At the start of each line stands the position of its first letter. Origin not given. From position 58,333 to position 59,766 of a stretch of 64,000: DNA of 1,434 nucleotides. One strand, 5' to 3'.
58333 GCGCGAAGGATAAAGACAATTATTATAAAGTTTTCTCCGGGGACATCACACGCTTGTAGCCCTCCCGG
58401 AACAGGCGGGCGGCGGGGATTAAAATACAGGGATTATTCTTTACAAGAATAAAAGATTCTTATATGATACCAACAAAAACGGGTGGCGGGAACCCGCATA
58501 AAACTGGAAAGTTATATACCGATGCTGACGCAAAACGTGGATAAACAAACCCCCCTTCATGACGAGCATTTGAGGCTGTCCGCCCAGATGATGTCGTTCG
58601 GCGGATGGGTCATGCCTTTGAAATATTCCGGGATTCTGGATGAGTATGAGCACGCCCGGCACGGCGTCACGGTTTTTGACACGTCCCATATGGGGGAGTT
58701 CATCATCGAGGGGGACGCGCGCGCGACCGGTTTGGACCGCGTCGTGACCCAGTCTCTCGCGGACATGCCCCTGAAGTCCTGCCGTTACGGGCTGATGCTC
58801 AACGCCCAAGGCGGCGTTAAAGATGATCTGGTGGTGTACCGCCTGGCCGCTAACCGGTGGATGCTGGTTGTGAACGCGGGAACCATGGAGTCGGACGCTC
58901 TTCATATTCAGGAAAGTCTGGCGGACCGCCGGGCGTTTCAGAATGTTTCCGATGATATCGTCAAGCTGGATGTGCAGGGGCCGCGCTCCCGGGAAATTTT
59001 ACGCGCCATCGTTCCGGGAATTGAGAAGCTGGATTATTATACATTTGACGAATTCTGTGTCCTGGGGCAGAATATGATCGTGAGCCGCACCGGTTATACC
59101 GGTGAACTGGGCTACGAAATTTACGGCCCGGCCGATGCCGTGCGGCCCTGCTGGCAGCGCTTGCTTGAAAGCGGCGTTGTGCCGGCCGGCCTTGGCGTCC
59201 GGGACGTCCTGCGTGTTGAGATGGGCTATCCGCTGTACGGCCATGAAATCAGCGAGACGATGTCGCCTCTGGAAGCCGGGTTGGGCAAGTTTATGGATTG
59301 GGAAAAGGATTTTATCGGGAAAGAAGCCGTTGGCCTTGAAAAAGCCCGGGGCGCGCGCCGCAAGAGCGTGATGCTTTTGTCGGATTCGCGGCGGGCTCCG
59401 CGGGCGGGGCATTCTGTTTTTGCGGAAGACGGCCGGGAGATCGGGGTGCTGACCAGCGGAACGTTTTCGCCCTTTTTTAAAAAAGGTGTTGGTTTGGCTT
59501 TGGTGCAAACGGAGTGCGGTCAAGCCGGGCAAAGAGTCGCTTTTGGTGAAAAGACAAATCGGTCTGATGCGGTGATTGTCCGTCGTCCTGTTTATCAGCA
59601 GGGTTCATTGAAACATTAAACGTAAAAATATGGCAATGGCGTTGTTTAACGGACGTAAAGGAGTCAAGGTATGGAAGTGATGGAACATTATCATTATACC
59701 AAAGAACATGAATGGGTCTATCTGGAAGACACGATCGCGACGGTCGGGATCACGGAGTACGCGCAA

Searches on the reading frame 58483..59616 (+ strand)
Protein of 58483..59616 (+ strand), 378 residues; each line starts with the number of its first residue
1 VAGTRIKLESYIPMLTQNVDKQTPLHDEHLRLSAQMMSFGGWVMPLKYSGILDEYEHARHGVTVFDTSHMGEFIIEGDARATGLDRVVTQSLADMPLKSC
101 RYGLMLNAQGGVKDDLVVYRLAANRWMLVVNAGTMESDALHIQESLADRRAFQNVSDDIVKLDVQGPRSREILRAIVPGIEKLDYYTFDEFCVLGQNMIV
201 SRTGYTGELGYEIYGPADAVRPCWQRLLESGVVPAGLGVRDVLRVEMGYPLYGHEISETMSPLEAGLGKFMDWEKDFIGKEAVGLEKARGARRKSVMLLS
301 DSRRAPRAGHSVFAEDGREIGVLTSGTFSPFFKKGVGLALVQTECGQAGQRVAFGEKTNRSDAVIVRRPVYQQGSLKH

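Call 16: search_protein_families(library=pfam, proteins=[window:58483-59616:+], max_evalue=0.001)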
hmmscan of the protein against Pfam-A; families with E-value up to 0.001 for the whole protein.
window:58483-59616:+ (378 aa): 2 families
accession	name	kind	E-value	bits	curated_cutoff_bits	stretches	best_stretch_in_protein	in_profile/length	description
PF01571.26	GCV_T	-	2.3e-77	260.1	25.6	1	25-269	1-254/255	Aminomethyltransferase folate-binding domain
PF08669.17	GCV_T_C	-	1.9e-13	50.5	25.9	1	293-371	1-79/80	Glycine cleavage T-protein C-terminal barrel domain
